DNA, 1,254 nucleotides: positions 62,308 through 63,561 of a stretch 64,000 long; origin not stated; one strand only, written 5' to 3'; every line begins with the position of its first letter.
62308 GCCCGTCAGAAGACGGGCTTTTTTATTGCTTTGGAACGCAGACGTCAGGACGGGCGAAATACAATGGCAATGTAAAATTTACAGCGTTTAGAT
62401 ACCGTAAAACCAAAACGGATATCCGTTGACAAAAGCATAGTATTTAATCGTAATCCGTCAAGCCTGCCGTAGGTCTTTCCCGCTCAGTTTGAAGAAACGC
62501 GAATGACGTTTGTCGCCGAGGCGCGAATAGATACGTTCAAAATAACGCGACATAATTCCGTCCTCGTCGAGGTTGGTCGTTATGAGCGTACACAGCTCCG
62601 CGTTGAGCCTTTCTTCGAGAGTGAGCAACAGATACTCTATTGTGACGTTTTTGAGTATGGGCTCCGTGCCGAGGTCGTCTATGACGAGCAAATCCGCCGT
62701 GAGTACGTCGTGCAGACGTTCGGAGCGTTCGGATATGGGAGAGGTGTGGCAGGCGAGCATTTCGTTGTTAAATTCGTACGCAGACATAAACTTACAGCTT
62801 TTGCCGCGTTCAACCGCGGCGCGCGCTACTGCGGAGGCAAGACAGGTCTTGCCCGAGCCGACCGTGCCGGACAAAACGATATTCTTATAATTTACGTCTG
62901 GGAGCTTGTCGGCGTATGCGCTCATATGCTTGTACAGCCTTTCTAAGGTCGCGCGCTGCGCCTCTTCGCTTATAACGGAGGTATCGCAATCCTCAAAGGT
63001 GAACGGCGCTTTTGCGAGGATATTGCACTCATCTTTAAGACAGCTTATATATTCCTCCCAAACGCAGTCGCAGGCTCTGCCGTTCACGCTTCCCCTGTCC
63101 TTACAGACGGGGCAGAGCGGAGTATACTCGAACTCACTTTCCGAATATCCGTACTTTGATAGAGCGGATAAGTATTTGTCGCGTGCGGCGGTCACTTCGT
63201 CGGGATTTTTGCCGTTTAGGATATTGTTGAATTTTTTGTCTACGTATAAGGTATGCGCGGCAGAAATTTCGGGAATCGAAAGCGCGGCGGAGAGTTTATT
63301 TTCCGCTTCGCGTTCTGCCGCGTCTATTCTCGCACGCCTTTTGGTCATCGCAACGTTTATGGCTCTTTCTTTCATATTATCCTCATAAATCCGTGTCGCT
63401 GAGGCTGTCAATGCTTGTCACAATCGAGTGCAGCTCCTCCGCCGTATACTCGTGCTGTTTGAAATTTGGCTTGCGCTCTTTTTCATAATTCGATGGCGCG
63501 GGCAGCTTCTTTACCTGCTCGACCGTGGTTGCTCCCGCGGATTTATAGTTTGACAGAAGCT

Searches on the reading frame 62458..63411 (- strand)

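Call 55: search_protein_families(library=ncbifam, proteins=[window:62458-63411:-], max_evalue=0.0001)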
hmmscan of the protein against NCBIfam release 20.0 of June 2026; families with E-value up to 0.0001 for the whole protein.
window:62458-63411:- (317 aa): 11 families
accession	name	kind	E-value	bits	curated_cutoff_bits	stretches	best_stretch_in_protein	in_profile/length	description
NF005304.0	PRK06835.1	equivalog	1.8e-39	135.7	215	1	7-316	11-321/330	ATP-binding protein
NF005992.0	PRK08116.1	subfamily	4.3e-22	78.5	189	1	153-315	90-252/269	hypothetical protein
NF038214.1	IS21_help_AAA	equivalog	1.4e-15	57.6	200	1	176-282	91-193/232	IS21-like element helper ATPase IstB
NF006505.0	PRK08939.1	equivalog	3.4e-12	46.3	228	1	154-288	138-267/306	primosomal protein DnaI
NF001154.0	PRK00149.3-3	equivalog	5e-11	42.2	410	1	170-298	145-273/462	chromosomal replication initiator protein DnaA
NF005931.1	PRK07952.1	equivalog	6.6e-11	42.2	357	1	147-297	76-221/246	replicative helicase loader DnaC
NF009043.0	PRK12377.1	subfamily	8e-09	35.4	389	1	157-298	84-222/248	ATP-binding protein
TIGR00362.1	DnaA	equivalog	8.5e-09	35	343.9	1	165-298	128-258/437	chromosomal replication initiator protein DnaA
NF006616.1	PRK09183.1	subfamily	3.7e-07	29.7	300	1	176-256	101-180/253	IS21-like element helper ATPase IstB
NF005378.0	PRK06921.1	subfamily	3.8e-07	29.5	207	1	90-287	27-230/266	hypothetical protein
NF005098.0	PRK06526.1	subfamily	3e-05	23.6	296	1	175-255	109-187/266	transposase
